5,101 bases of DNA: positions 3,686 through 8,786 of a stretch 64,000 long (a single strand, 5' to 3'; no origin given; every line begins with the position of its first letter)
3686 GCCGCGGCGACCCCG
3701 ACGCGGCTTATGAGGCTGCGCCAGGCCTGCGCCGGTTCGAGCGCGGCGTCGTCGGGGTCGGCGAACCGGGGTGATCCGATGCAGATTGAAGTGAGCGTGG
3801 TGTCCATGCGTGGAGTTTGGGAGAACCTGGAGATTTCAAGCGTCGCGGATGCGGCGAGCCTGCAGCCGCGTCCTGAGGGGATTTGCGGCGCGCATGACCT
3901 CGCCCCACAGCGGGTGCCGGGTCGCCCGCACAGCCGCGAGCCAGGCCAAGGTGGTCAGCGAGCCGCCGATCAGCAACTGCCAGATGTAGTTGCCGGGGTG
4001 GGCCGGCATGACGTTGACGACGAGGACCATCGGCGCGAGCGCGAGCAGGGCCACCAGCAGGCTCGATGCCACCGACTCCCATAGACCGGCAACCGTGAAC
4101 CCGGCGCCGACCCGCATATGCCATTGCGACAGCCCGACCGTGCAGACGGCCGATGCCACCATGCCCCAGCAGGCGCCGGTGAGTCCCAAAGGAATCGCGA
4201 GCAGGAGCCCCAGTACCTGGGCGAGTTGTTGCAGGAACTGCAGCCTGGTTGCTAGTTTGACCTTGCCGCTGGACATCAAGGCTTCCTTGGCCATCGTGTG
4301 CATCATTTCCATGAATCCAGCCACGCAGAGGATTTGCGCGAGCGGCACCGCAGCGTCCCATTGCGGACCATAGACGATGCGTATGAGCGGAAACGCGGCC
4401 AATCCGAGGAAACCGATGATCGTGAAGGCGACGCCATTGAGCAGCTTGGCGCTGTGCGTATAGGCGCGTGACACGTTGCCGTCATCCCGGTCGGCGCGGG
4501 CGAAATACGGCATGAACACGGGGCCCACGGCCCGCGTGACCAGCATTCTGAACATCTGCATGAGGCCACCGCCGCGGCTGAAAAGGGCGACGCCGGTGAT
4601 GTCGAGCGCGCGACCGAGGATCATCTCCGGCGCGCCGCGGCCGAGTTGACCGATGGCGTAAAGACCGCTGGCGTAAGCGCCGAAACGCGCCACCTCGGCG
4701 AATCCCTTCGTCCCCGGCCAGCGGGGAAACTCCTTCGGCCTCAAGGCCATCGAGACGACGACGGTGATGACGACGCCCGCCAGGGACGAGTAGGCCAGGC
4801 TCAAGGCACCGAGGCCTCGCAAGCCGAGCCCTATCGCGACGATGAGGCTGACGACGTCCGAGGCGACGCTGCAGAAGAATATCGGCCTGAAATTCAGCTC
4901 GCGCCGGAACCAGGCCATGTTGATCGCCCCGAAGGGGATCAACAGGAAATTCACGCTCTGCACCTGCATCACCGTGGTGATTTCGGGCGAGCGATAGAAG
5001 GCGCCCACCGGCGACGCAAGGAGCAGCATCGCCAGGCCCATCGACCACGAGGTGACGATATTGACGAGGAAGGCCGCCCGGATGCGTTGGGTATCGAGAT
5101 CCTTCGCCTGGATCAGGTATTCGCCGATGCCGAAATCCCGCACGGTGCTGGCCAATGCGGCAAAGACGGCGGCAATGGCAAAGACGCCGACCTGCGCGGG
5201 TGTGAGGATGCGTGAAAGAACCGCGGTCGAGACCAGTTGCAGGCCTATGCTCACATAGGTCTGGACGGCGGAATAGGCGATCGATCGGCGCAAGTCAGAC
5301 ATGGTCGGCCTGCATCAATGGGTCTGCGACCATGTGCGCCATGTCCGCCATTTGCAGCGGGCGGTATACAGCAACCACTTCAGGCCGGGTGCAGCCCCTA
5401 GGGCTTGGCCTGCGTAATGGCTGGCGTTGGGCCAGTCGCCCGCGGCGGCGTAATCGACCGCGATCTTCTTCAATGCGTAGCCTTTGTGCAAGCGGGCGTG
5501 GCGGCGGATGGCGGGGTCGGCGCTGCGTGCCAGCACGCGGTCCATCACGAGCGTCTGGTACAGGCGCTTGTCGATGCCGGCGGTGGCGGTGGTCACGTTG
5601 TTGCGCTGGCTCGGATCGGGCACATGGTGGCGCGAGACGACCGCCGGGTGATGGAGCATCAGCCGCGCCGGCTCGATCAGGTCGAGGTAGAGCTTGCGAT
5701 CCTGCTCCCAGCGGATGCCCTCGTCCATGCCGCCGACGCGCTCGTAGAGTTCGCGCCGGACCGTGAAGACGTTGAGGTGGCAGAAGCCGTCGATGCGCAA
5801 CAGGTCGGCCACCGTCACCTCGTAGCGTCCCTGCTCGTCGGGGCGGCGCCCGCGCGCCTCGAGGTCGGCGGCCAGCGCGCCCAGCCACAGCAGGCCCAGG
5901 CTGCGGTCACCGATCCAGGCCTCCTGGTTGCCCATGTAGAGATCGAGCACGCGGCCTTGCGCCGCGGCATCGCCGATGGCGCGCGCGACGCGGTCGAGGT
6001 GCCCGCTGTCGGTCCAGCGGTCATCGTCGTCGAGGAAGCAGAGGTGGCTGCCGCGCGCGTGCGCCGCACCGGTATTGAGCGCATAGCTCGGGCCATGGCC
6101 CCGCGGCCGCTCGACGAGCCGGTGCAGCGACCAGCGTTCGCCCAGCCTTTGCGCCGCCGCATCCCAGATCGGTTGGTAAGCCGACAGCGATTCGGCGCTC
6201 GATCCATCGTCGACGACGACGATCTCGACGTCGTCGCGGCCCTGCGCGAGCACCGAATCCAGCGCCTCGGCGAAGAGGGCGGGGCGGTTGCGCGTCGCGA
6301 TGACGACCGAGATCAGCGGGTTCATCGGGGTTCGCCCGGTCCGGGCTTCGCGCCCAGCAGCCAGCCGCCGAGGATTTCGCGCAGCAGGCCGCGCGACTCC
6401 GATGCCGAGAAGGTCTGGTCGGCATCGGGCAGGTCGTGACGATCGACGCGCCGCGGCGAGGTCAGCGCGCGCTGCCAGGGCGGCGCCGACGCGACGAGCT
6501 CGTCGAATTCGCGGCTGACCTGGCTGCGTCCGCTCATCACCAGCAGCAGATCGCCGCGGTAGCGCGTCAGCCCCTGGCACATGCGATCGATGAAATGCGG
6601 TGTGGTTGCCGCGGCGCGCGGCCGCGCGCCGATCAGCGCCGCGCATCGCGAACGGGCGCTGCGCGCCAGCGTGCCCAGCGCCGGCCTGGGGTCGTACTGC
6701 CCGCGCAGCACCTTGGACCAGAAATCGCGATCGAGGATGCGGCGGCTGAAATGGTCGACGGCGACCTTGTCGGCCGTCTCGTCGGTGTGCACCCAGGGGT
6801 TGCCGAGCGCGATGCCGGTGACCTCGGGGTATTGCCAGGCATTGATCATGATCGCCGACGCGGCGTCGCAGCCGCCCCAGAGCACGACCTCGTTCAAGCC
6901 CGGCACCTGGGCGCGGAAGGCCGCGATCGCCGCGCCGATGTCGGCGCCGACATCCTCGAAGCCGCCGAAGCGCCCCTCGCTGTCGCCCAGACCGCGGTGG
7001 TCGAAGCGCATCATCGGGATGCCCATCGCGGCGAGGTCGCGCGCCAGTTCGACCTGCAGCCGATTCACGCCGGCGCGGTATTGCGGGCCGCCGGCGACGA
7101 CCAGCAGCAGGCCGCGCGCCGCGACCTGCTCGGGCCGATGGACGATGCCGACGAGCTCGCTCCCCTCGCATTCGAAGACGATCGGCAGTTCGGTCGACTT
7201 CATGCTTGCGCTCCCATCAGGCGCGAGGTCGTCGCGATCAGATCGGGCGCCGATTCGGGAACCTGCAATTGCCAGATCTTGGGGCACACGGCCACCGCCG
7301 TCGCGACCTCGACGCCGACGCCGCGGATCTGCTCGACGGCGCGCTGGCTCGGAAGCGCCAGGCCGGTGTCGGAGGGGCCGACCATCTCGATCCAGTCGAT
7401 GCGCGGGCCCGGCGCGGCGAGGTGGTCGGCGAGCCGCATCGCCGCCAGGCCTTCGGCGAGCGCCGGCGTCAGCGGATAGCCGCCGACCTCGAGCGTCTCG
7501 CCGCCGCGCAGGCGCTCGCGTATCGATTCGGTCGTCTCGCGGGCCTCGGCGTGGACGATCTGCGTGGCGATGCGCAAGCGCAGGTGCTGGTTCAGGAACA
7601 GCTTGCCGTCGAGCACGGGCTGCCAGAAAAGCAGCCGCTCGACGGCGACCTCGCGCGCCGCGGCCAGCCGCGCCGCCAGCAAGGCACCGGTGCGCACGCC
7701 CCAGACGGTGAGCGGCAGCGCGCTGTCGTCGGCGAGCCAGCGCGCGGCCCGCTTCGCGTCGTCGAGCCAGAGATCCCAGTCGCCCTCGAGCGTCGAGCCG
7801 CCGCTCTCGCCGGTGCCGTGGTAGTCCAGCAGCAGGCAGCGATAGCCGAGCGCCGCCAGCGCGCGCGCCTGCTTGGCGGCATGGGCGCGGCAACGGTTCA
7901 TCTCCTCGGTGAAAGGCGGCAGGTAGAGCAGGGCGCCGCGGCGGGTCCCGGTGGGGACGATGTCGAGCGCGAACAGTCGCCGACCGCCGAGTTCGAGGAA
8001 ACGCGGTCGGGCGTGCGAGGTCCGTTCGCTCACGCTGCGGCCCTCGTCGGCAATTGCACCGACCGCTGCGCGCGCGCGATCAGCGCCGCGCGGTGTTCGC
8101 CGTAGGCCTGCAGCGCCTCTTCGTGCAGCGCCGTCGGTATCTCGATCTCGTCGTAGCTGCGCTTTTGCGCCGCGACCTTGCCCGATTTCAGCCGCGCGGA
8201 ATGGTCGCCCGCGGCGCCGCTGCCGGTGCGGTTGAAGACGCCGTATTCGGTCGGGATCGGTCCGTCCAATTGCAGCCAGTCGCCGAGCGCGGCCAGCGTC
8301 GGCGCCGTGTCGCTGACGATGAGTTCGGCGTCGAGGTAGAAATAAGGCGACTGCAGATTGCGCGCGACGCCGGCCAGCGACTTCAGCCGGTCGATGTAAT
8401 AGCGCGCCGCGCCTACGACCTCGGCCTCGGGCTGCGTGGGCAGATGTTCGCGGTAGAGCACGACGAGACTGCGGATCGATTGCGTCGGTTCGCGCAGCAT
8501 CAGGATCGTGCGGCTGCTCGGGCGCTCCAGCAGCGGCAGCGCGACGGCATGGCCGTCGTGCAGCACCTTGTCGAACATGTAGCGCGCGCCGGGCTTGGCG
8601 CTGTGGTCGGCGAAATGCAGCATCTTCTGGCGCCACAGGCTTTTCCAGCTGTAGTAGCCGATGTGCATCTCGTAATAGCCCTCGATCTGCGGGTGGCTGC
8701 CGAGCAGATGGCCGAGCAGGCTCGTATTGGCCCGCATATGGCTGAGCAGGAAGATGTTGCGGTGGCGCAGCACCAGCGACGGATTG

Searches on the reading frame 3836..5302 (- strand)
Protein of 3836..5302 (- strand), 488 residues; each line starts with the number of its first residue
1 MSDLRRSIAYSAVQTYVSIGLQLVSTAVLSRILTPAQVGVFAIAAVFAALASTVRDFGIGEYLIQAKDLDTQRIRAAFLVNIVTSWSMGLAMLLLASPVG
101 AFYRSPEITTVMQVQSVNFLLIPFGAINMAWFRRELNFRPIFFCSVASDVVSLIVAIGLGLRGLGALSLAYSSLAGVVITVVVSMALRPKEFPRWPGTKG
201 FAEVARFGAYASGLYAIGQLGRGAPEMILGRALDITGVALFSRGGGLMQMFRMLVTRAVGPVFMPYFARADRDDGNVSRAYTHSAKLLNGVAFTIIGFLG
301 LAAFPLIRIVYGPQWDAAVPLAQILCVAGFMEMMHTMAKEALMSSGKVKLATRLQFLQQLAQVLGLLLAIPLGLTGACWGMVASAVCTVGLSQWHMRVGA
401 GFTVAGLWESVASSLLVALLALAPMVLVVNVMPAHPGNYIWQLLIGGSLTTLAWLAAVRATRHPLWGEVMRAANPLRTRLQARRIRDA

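Call 9: search_protein_families(library=pfam, proteins=[window:3836-5302:-], max_evalue=0.001)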
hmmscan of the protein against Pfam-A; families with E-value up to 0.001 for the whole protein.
window:3836-5302:- (488 aa): 2 families
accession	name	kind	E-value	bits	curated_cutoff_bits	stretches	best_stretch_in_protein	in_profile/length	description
PF13440.11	Polysacc_synt_3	-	7e-53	180.2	23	1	28-320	1-293/293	Polysaccharide biosynthesis protein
PF01943.22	Polysacc_synt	-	4.5e-24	85.8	28.2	1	5-269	2-272/274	Polysaccharide biosynthesis protein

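Call 10: search_protein_families(library=ncbifam, proteins=[window:3836-5302:-], max_evalue=0.00001)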
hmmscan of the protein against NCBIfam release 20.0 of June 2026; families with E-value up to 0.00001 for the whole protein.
window:3836-5302:- (488 aa): 3 families
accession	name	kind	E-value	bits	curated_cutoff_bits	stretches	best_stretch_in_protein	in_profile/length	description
NF007773.0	PRK10459.1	equivalog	2.3e-47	162.1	273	1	10-470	13-476/492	MOP flippase family protein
NF047674.1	TeichurnBiosyTuaB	equivalog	4.8e-30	105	580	1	8-449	12-457/469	teichuronic acid biosynthesis protein TuaB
NF058658.1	Oglyco_Wzx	exception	6.8e-28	97.9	720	1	19-431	25-437/478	O-glycosylation flippase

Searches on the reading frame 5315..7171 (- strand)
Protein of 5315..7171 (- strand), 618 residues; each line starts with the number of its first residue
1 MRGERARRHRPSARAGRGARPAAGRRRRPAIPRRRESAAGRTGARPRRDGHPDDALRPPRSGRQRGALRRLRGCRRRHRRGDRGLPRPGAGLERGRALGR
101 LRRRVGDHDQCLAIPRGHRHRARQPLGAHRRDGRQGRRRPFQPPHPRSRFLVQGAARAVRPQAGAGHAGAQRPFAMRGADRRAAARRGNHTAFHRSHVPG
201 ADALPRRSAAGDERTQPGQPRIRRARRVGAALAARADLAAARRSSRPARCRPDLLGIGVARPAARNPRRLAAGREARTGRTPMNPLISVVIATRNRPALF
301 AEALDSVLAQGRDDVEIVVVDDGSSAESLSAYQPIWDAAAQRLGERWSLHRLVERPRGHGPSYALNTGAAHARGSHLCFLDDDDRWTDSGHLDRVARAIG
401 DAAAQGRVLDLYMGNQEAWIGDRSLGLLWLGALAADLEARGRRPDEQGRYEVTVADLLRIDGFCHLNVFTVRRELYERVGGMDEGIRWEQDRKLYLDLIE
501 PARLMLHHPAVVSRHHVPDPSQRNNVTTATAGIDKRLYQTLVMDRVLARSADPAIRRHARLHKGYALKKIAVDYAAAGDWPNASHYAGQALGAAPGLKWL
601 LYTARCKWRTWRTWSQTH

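Call 9: search_protein_families(library=pfam, proteins=[window:5315-7171:-], max_evalue=0.001)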
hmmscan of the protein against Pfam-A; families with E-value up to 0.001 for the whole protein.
window:5315-7171:- (618 aa): 3 families
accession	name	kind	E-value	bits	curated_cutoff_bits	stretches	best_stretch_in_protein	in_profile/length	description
PF00535.33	Glycos_transf_2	-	1.2e-21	77.8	23.3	1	288-412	1-116/168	Glycosyl transferase family 2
PF13641.12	Glyco_tranf_2_3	-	3.9e-06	27.5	27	1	287-394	3-106/230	Glycosyltransferase like family 2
PF10111.15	Glyco_tranf_2_2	-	0.0003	20.8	27.3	0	312-388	27-96/276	Glycosyltransferase like family 2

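Call 10: search_protein_families(library=ncbifam, proteins=[window:5315-7171:-], max_evalue=0.00001)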
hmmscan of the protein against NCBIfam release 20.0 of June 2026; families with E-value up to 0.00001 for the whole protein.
window:5315-7171:- (618 aa): 11 families
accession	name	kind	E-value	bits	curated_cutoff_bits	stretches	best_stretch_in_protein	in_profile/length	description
TIGR03965.1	mycofact_glyco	equivalog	7.8e-15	54.7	280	1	279-515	68-280/467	mycofactocin biosynthesis glycosyltransferase MftF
NF041875.1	EPS_EpsD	equivalog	1.2e-13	51.2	370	1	287-385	1-91/325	exopolysaccharide biosynthesis glycosyltransferase EpsD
NF050050.1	ProtGlycPglI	equivalog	1.1e-11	44.7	500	1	285-387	2-97/306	GalNAc(5)-diNAcBac-PP-undecaprenol beta-1,3-glucosyltransferase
NF007482.0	PRK10073.1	equivalog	1.3e-10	40.8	423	1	284-386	5-98/334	glycosyltransferase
NF047683.1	TeichurnBiosyTuaG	equivalog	5.3e-09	36.1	400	1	282-389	3-102/252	teichuronic acid biosynthesis protein TuaG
TIGR04283.1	glyco_like_mftF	equivalog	9.4e-09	35.2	182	1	287-415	1-113/221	TIGR04283 family arsenosugar biosynthesis glycosyltransferase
NF041394.1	GtaseAglG_Halo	equivalog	1e-07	31.5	440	1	287-384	3-93/304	glucosyl-dolichyl phosphate glucuronosyltransferase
NF007453.0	PRK10018.1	equivalog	6.9e-07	29.2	382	1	283-388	4-101/280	colanic acid biosynthesis glycosyltransferase WcaA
TIGR04017.1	WcaA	equivalog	8.8e-07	28.8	495.75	1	283-388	3-100/279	colanic acid biosynthesis glycosyltransferase WcaA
TIGR03937.1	PgaC_IcaA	equivalog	1.5e-06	27.4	422.3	1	280-383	40-135/407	poly-beta-1,6-N-acetyl-D-glucosamine synthase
NF050819.1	PolSacchBiosHfsG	equivalog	3e-06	26.6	500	1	285-392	12-110/302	polysaccharide biosynthesis protein HfsG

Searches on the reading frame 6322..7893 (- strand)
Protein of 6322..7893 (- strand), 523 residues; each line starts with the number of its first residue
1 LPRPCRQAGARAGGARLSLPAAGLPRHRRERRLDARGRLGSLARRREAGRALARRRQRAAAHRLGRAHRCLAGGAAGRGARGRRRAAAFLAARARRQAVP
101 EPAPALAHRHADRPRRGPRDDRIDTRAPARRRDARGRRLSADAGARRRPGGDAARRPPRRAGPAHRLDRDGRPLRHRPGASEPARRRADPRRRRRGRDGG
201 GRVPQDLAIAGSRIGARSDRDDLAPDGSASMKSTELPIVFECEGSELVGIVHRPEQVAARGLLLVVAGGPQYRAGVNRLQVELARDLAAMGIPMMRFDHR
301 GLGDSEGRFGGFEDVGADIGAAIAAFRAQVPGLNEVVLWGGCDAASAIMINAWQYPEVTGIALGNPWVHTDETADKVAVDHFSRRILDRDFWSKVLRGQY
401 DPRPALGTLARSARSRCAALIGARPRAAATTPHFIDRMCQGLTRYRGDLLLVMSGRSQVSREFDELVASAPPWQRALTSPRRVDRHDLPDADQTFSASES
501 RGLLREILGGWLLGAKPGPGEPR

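Call 9: search_protein_families(library=pfam, proteins=[window:6322-7893:-], max_evalue=0.001)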
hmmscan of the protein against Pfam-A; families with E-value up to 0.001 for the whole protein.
window:6322-7893:- (523 aa): 1 family
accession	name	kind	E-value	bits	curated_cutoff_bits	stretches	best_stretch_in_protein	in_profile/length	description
PF12146.15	Hydrolase_4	-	6.2e-08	32.7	27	1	282-376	22-119/239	Serine aminopeptidase, S33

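Call 10: search_protein_families(library=ncbifam, proteins=[window:6322-7893:-], max_evalue=0.00001)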
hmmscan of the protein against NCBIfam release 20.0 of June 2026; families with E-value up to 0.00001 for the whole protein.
window:6322-7893:- (523 aa): 2 families
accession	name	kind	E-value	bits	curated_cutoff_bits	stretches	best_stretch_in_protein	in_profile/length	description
TIGR03100.1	hydr1_PEP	hypoth_equivalog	2.6e-76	256.5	168.45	1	235-512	2-272/274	hydrolase 1, exosortase A system-associated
NF058544.1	IVPilMotSglTMyx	equivalog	1.3e-08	34.9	300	1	247-367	21-138/210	type IV pili motility protein SglT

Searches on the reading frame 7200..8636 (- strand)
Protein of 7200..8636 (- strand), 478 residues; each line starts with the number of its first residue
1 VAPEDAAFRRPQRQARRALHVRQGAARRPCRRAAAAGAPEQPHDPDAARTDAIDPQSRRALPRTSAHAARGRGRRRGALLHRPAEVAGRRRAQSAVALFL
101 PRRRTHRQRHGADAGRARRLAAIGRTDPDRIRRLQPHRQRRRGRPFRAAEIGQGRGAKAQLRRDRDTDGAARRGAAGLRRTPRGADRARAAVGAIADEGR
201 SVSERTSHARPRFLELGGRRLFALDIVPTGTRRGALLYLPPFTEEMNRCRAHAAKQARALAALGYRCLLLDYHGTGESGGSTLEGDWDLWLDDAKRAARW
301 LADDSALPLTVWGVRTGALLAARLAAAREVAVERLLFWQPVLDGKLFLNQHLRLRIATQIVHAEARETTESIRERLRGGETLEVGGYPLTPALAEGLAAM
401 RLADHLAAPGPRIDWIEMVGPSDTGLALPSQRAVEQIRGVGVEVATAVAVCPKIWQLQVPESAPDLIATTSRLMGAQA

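Call 9: search_protein_families(library=pfam, proteins=[window:7200-8636:-], max_evalue=0.001)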
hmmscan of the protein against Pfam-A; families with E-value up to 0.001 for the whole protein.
window:7200-8636:- (478 aa): 1 family
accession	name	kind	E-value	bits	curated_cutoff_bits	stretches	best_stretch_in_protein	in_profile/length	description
PF12146.15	Hydrolase_4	-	3.1e-07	30.4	27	1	254-347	21-116/239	Serine aminopeptidase, S33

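Call 10: search_protein_families(library=ncbifam, proteins=[window:7200-8636:-], max_evalue=0.00001)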
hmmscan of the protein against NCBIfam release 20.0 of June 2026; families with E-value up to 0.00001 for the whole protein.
window:7200-8636:- (478 aa): 1 family
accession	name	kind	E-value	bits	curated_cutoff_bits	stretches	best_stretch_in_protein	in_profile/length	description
TIGR03101.1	hydr2_PEP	hypoth_equivalog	5.1e-69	232.7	202.75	1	218-474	9-265/266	hydrolase 2, exosortase A system-associated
